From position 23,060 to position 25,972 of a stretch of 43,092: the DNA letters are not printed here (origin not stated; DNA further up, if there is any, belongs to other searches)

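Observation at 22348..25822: Arginine decarboxylase and agmatine deiminase fused into one 870-aa polypeptide, followed by N-carbamoylputrescine amidase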

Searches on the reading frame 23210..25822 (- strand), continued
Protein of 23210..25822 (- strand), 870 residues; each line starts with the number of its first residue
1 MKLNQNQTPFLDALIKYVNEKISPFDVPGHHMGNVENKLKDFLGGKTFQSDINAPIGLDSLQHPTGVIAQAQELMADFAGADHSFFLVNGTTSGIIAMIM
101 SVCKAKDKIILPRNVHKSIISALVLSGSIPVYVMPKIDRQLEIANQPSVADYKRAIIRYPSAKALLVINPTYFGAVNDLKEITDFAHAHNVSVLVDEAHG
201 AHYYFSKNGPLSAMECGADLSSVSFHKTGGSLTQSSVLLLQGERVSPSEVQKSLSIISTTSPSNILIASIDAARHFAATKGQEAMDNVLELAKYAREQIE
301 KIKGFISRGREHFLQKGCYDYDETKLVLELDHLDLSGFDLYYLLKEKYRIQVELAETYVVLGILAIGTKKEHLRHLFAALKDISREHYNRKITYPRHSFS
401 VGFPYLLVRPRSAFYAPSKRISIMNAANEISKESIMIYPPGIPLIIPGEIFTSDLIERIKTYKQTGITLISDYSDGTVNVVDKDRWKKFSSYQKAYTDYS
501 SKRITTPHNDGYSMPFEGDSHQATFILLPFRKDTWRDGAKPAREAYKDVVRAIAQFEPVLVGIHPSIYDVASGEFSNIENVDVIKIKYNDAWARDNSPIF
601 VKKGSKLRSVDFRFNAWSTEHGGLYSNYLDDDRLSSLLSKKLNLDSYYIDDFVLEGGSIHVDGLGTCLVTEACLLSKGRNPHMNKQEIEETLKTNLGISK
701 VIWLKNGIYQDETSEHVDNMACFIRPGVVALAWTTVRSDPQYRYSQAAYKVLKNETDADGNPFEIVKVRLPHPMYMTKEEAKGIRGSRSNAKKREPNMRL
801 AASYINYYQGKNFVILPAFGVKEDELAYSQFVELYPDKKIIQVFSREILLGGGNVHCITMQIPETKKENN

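Call 46: list_cluster_members(proteins=[P0125, P0126, P0127, P0129, P0133, P0143, P0131, P0130, P0132, P0142])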
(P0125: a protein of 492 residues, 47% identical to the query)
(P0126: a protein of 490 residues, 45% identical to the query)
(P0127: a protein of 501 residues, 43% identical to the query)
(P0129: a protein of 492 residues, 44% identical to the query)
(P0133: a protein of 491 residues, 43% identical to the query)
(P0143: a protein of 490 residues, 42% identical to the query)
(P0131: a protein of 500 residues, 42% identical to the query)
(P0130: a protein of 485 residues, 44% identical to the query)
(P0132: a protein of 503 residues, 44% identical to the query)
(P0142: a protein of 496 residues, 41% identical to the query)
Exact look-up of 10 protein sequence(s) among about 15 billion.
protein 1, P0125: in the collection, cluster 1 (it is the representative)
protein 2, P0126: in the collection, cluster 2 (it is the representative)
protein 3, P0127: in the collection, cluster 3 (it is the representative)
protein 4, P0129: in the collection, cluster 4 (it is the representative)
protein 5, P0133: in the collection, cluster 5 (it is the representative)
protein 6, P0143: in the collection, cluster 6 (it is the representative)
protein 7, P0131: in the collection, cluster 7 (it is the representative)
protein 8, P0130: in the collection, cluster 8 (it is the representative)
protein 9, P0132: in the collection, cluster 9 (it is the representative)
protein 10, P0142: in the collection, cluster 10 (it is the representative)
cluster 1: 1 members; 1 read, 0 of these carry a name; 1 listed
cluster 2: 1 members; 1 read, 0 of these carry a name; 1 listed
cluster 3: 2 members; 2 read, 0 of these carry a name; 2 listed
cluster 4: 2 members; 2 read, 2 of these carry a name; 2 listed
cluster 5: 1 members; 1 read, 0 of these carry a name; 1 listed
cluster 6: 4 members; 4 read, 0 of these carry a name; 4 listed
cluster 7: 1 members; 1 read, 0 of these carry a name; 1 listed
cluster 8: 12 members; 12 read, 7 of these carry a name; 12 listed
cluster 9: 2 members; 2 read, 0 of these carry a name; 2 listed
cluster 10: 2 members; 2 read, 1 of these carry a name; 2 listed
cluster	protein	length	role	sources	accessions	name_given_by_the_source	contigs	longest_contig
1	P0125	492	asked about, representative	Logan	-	-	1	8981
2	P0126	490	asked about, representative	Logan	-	-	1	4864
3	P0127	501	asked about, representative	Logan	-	-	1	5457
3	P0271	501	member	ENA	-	-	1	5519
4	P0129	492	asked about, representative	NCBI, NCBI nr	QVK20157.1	aminotransferase class I/II-fold pyridoxal phosphate-dependent enzyme [Mycoplasmatota ...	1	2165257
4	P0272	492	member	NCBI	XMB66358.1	aminotransferase class I/II-fold pyridoxal phosphate-dependent enzyme [Mycoplasmatota ...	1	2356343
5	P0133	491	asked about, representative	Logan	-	-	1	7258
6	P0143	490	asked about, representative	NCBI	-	-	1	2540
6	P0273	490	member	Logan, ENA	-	-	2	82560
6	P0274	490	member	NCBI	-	-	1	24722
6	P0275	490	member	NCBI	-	-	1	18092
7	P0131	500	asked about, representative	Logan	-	-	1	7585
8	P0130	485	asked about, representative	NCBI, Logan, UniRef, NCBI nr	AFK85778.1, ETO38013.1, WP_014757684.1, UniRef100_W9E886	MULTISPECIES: aminotransferase class I/II-fold pyridoxal phosphate-dependent enzyme ... | Orn/Lys/Arg decarboxylase major region n=2 Tax=Thermoanaerobacterium TaxID=28895 ...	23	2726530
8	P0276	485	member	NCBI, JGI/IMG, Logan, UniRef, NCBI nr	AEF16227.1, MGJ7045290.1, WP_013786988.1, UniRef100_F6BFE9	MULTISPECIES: aminotransferase class I/II-fold pyridoxal phosphate-dependent enzyme ... | Arginine decarboxylase n=1 Tax=Thermoanaerobacterium xylanolyticum (strain ATCC 49914 / ... | aminotransferase class I/II-fold pyridoxal phosphate-dependent enzyme ...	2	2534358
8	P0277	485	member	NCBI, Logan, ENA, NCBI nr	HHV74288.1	MAG TPA: aminotransferase class I/II-fold pyridoxal phosphate-dependent enzyme ... | aminotransferase class I/II-fold pyridoxal phosphate-dependent enzyme ...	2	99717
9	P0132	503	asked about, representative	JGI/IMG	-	-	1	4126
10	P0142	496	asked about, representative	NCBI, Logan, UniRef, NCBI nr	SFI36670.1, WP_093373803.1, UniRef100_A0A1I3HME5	Arginine/lysine/ornithine decarboxylase [Tindallia magadiensis] | Arginine/lysine/ornithine decarboxylase n=1 Tax=Tindallia magadiensis TaxID=69895 ... | aminotransferase class I/II-fold pyridoxal phosphate-dependent enzyme [Tindallia ...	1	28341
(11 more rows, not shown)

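Call 56: find_homologous_proteins(query=P0122, region=500-863)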
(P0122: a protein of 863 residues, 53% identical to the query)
Query P0122, residues 500-863 (364 aa): 5 proteins with E <= 0.001 among 4265 candidates.
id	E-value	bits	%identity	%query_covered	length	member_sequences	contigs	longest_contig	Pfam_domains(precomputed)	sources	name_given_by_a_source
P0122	2.9e-235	798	100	100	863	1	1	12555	PF00155.28,PF00266.26,PF03711.21,PF04371.21,PF01053.27,PF01041.24,PF01276.27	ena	-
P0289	2.3e-165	568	68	99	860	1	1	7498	PF00155.28,PF03711.21,PF04371.21,PF01041.24,PF01276.27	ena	-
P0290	4.5e-134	465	59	99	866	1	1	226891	PF00155.28,PF03711.21,PF04371.21,PF01041.24,PF01276.27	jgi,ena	-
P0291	8.0e-116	405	52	99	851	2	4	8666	PF00155.28,PF00266.26,PF03711.21,PF04371.21,PF01212.28,PF01041.24,PF01276.27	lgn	-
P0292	1.0e-106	375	47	99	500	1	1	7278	PF03711.21,PF04371.21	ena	-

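Call 58: find_encoding_contigs(protein=P0290, flank=6000, max_places=2)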
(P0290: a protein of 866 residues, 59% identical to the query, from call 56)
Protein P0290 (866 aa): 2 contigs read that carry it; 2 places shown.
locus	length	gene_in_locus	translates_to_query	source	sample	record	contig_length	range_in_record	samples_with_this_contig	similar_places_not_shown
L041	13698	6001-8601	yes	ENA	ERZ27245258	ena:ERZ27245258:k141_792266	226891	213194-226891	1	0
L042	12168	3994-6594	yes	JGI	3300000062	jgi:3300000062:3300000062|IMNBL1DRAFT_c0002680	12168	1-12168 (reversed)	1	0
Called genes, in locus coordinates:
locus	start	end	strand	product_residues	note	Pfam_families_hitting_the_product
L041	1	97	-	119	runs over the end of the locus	-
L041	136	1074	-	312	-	-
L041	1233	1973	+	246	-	PF00005:ABC_tran, PF13304:AAA_21 (weak)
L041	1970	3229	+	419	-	PF01061:ABC2_membrane (faint), PF12679:ABC2_membrane_2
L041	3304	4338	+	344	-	PF00561:Abhydrolase_1, PF12146:Hydrolase_4, PF12697:Abhydrolase_6 (faint)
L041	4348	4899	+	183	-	-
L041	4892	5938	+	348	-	PF01501:Glyco_transf_8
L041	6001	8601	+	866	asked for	PF01276:OKR_DC_1, PF00155:Aminotran_1_2, PF01041:DegT_DnrJ_EryC1, PF03711:OKR_DC_1_C (weak), PF04371:PAD_porph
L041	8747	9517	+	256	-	PF07022:Phage_CI_repr, PF08279:HTH_11 (faint), PF12844:HTH_19, PF13443:HTH_26 (weak), PF13560:HTH_31, PF01381:HTH_3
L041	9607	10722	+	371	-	-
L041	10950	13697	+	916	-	?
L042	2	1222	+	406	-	?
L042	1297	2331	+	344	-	PF00561:Abhydrolase_1, PF12146:Hydrolase_4, PF12697:Abhydrolase_6 (faint)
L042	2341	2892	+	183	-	-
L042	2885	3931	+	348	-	PF01501:Glyco_transf_8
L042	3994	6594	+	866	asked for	PF01276:OKR_DC_1, PF00155:Aminotran_1_2, PF01041:DegT_DnrJ_EryC1, PF03711:OKR_DC_1_C (weak), PF04371:PAD_porph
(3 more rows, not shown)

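Call 59: find_encoding_contigs(protein=P0122, flank=6000, max_places=2)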
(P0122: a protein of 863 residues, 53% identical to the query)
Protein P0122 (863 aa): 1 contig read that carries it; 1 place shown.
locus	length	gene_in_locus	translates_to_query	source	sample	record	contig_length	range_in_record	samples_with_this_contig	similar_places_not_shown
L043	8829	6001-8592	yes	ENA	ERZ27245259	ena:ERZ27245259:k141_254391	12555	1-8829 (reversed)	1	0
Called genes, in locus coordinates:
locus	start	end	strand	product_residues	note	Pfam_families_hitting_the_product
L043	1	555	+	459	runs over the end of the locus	PF01336:tRNA_anti-codon, PF00152:tRNA-synt_2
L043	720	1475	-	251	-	-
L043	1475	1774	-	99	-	-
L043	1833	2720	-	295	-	-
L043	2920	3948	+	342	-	PF00561:Abhydrolase_1, PF12146:Hydrolase_4, PF12697:Abhydrolase_6 (weak)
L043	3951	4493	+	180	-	-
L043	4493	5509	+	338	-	PF01501:Glyco_transf_8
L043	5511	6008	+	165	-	-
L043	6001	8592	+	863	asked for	PF01276:OKR_DC_1, PF00155:Aminotran_1_2, PF00266:Aminotran_5 (faint), PF01053:Cys_Met_Meta_PP (weak), PF01041:DegT_DnrJ_EryC1, PF03711:OKR_DC_1_C (weak), PF04371:PAD_porph (weak)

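Call 61: search_protein_families(library=ncbifam, proteins=[P0231, P0213], max_evalue=0.001)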
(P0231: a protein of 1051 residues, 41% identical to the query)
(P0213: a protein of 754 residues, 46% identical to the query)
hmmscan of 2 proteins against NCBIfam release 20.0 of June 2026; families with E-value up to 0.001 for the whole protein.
P0231 (1051 aa): 8 families
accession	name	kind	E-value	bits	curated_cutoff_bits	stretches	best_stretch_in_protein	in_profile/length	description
NF010070.0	PRK13551.1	subfamily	4.8e-134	446.8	483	1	692-1050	3-360/365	agmatine deiminase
TIGR03380.1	agmatine_aguA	equivalog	1.4e-133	445.2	381.8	1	695-1050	1-354/357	agmatine deiminase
NF003763.0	PRK05354.1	equivalog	2e-47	162.1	369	2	38-317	68-362/636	biosynthetic arginine decarboxylase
TIGR01273.1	speA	equivalog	4.5e-43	147.7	624.1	2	36-316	59-353/624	arginine decarboxylase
TIGR01048.1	lysA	equivalog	9e-28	96.9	297.9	1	16-406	7-380/417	diaminopimelate decarboxylase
TIGR03099.1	dCO2ase_PEP1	hypoth_equivalog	3.8e-13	49.3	478.45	1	13-403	3-379/398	pyridoxal-dependent decarboxylase, exosortase A system-associated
NF006515.0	PRK08961.1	equivalog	1.2e-09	36.7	802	1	72-407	531-845/861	bifunctional aspartate kinase/diaminopimelate decarboxylase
NF052544.1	OrLyDeCDokD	equivalog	1.5e-09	37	700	1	12-403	20-419/461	ornithine/lysine decarboxylase DokD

P0213 (754 aa): 2 families
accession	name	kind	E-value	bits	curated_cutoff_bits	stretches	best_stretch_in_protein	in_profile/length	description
NF010070.0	PRK13551.1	subfamily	1.6e-127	425.3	483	1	401-749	4-364/365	agmatine deiminase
TIGR03380.1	agmatine_aguA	equivalog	9.2e-123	409.7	381.8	1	403-748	1-357/357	agmatine deiminase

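Call 62: find_homologous_proteins(query=P0231, region=1-700)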
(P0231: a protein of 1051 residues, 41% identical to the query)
Query P0231, residues 1-700 (700 aa): 50 proteins with E <= 0.001 among 8000 candidates.
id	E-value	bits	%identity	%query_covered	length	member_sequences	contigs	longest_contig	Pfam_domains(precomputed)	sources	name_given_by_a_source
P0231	0.0e+0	1577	100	100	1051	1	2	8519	PF04371.21,PF02784.23,PF00278.29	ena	-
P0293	0.0e+0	1192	73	100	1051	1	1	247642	PF04371.21,PF02784.23,PF00278.29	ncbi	-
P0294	0.0e+0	1161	71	100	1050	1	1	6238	PF04371.21,PF02784.23,PF00278.29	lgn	-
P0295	0.0e+0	1152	71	100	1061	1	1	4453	PF04371.21,PF02784.23,PF00278.29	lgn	-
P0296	6.3e-249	846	54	100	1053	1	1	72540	PF04371.21,PF02784.23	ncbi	-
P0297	3.4e-244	831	54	100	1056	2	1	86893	PF04371.21,PF02784.23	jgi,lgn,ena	-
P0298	2.0e-128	448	41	65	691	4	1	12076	PF02784.23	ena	-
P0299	1.0e-127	446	41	65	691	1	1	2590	PF02784.23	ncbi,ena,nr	ncbi:MAG: hypothetical protein J6V40_00505 [Clostridia bacterium]|nr:hypothetical protein [Clostridi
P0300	6.1e-127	443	40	65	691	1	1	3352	PF02784.23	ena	-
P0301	2.1e-126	441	42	64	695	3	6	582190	PF02784.23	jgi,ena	-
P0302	4.0e-126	440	41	64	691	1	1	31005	PF02784.23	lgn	-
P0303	8.8e-126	439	42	64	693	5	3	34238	PF02784.23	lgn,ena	-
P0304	2.2e-124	435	42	64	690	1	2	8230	PF02784.23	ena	-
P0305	3.4e-123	431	41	61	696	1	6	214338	PF02784.23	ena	-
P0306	3.7e-123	431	42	63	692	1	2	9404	PF02784.23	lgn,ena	-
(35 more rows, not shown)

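Call 63: find_encoding_contigs(protein=P0293, flank=5000, max_places=2)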
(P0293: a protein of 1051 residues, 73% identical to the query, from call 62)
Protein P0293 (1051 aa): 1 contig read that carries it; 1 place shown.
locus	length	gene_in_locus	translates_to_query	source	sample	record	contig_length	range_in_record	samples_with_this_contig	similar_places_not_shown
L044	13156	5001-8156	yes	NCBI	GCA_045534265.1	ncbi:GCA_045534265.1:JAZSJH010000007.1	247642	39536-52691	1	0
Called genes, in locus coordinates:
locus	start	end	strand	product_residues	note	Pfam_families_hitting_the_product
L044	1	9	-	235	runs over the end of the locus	-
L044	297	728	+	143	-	-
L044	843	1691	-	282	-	PF00198:2-oxoacid_dh (weak)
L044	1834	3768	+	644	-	PF14559:TPR_19 (faint)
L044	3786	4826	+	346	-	PF01757:Acyl_transf_3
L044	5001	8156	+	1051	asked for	PF00278:Orn_DAP_Arg_deC (weak), PF02784:Orn_Arg_deC_N, PF04371:PAD_porph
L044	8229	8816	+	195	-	PF00583:Acetyltransf_1, PF13508:Acetyltransf_7, PF13673:Acetyltransf_10 (weak)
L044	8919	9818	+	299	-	PF02401:LYTB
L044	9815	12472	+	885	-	PF00176:SNF2-rel_dom (faint), PF00270:DEAD, PF04851:ResIII, PF00271:Helicase_C (faint)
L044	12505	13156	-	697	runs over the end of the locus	PF02922:CBM_48, PF00128:Alpha-amylase, PF02806:Alpha-amylase_C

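Call 64: find_encoding_contigs(protein=P0297, flank=5000, max_places=1)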
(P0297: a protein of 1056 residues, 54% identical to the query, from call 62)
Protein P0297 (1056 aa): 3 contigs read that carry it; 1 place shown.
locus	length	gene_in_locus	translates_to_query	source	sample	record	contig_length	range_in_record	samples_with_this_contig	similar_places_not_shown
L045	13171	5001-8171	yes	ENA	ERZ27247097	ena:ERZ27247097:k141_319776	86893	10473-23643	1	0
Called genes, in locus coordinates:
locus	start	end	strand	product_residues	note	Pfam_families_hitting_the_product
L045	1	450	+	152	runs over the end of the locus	PF19848:DUF6323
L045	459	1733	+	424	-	PF19677:DUF6179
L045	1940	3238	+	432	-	-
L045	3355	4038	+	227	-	-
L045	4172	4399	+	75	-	-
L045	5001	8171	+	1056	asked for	PF02784:Orn_Arg_deC_N, PF04371:PAD_porph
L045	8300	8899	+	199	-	-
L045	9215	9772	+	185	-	PF04542:Sigma70_r2, PF08281:Sigma70_r4_2, PF04545:Sigma70_r4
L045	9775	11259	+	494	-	-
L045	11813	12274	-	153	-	PF01668:SmpB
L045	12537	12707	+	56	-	PF00269:SASP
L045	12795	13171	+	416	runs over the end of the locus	PF00768:Peptidase_S11, PF13354:Beta-lactamase2 (faint), PF07943:PBP5_C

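Call 70: predict_structure(alignment_id=A1)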
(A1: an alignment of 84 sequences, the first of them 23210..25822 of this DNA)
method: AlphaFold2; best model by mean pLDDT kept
length: 870 residues; sequences in the alignment: 84
mean_pLDDT: 85.1   pTM: 0.81
mean pLDDT of the five models: 85.1, 82.9, 82.8, 80.8, 80.5
residues with pLDDT >= 90: 400; 70-90: 367; 50-70: 78; < 50: 25
segments of 3 or more residues with pLDDT < 50: 28-34, 53-55, 398-401, 618-620, 867-870
pLDDT, mean of each block of 10 residues (from residue 1): 63 64 65 53 59 53 78 88 86 90 93 84 92 81 82 89 93 89 96 90 82 94 70 78 92 82 76 81 88 95 94 88 91 88 88 83 84 95 96 65 79 94 93 79 84 83 71 88 93 88 84 92 94 88 95 96 95 92 93 89 90 62 68 86 84 83 94 79 86 90 88 74 96 92 95 94 96 90 81 81 92 96 95 96 93 89 68
secondary structure, 60 per line:
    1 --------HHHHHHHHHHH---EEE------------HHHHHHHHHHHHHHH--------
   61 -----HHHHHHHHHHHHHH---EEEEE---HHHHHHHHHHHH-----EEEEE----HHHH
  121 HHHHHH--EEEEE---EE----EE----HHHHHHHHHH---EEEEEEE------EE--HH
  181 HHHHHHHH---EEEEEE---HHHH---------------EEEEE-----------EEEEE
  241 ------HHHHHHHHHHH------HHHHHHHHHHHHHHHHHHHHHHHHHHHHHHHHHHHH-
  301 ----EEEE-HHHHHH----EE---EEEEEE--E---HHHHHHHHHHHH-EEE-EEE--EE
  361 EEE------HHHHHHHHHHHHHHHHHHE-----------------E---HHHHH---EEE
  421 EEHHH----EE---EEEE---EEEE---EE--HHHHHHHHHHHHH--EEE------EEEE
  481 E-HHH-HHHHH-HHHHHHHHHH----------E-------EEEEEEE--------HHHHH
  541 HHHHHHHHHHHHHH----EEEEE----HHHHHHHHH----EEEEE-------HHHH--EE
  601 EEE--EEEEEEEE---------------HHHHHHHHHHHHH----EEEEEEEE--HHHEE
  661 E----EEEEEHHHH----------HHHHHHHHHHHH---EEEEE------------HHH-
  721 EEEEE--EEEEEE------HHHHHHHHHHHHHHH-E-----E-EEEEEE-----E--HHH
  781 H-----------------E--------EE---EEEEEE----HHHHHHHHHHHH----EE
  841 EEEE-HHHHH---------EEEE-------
elements in order (helices of 4 or more, strands of 3 or more residues): H9-19 E23-25 H38-52 H66-79 E83-87 H91-102 E108-112 H117-126 E129-133 H149-158 E162-168 H179-188 E192-197 H201-204 E220-224 E236-240 H247-257 H264-299 E305-308 H310-315 E325-330 H337-348 E350-352 E354-356 E359-363 H370-387 H410-414 E418-422 E435-438 E442-445 H453-465 E468-470 E477-481 H487-491 H493-502 E521-527 H536-554 E559-563 H568-576 E581-585 H593-596 E599-603 E606-613 H629-641 E646-653 E659-661 E666-670 H671-674 H685-696 E700-704 E721-725 E728-733 H740-754 E764-769 H778-781 E813-818 H823-834 E839-844 H846-850 E860-863

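Call 75: fold_search(model_id=the predicted structure, library=pdb)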
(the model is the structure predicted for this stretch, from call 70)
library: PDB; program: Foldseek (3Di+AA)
matches with E <= 10: 1951; with E <= 0.001: 1686
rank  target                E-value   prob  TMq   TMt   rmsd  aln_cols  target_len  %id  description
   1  3h7c                  1.5e-41  1.00  0.40  0.94   1.4       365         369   42  Crystal Structure of Arabidopsis thaliana Agmatine Deiminase from Cell Free Expression (released 2009-05-26)
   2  1vkp_B                2.3e-41  1.00  0.40  0.95   1.5       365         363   42  X-RAY STRUCTURE OF GENE PRODUCT FROM ARABIDOPSIS THALIANA AT5G08170, AGMATINE IMINOHYDROLASE (released 2004-08-17)
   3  1vkp_A                1.0e-40  1.00  0.40  0.94   1.7       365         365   42  X-RAY STRUCTURE OF GENE PRODUCT FROM ARABIDOPSIS THALIANA AT5G08170, AGMATINE IMINOHYDROLASE (released 2004-08-17)
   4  3h7k                  1.5e-40  1.00  0.41  0.95   1.5       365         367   42  Crystal Structure of Arabidopsis thaliana Agmatine Deiminase Complexed with a Covalently Bound Reaction Intermediate (released 2009-05-26)
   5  2jer_D                1.4e-39  1.00  0.40  0.93   2.7       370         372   40  Agmatine deiminase of Enterococcus faecalis catalyzing its reaction. (released 2007-01-30)
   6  2jer_C                1.5e-39  1.00  0.40  0.94   1.7       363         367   40  Agmatine deiminase of Enterococcus faecalis catalyzing its reaction. (released 2007-01-30)
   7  6nic_A                1.6e-39  1.00  0.39  0.95   1.5       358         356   42  Crystal Structure of Medicago truncatula Agmatine Iminohydrolase (Deiminase) in Complex with 6-aminohexanamide (released 2019-03-20)
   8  2ewo_A                1.6e-39  1.00  0.39  0.93   2.2       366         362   42  X-ray structure of putative agmatine deiminase Q8DW17, Northeast Structural Genomics target SmR6. (released 2005-12-06)
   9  2jer_H                2.0e-39  1.00  0.40  0.94   1.7       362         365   40  Agmatine deiminase of Enterococcus faecalis catalyzing its reaction. (released 2007-01-30)
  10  2jer_B                4.3e-39  1.00  0.40  0.95   1.6       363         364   40  Agmatine deiminase of Enterococcus faecalis catalyzing its reaction. (released 2007-01-30)
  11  2jer_A                7.1e-39  1.00  0.40  0.94   1.7       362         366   40  Agmatine deiminase of Enterococcus faecalis catalyzing its reaction. (released 2007-01-30)
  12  2jer_E                1.0e-38  1.00  0.40  0.94   1.7       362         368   40  Agmatine deiminase of Enterococcus faecalis catalyzing its reaction. (released 2007-01-30)
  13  6nic_C                1.1e-38  1.00  0.39  0.95   1.5       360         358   42  Crystal Structure of Medicago truncatula Agmatine Iminohydrolase (Deiminase) in Complex with 6-aminohexanamide (released 2019-03-20)
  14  6nic_D                1.6e-38  1.00  0.39  0.94   1.6       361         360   42  Crystal Structure of Medicago truncatula Agmatine Iminohydrolase (Deiminase) in Complex with 6-aminohexanamide (released 2019-03-20)
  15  6nib                  2.5e-38  1.00  0.38  0.95   1.8       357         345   41  Crystal Structure of Medicago truncatula Agmatine Iminohydrolase (Deiminase) (released 2019-03-20)
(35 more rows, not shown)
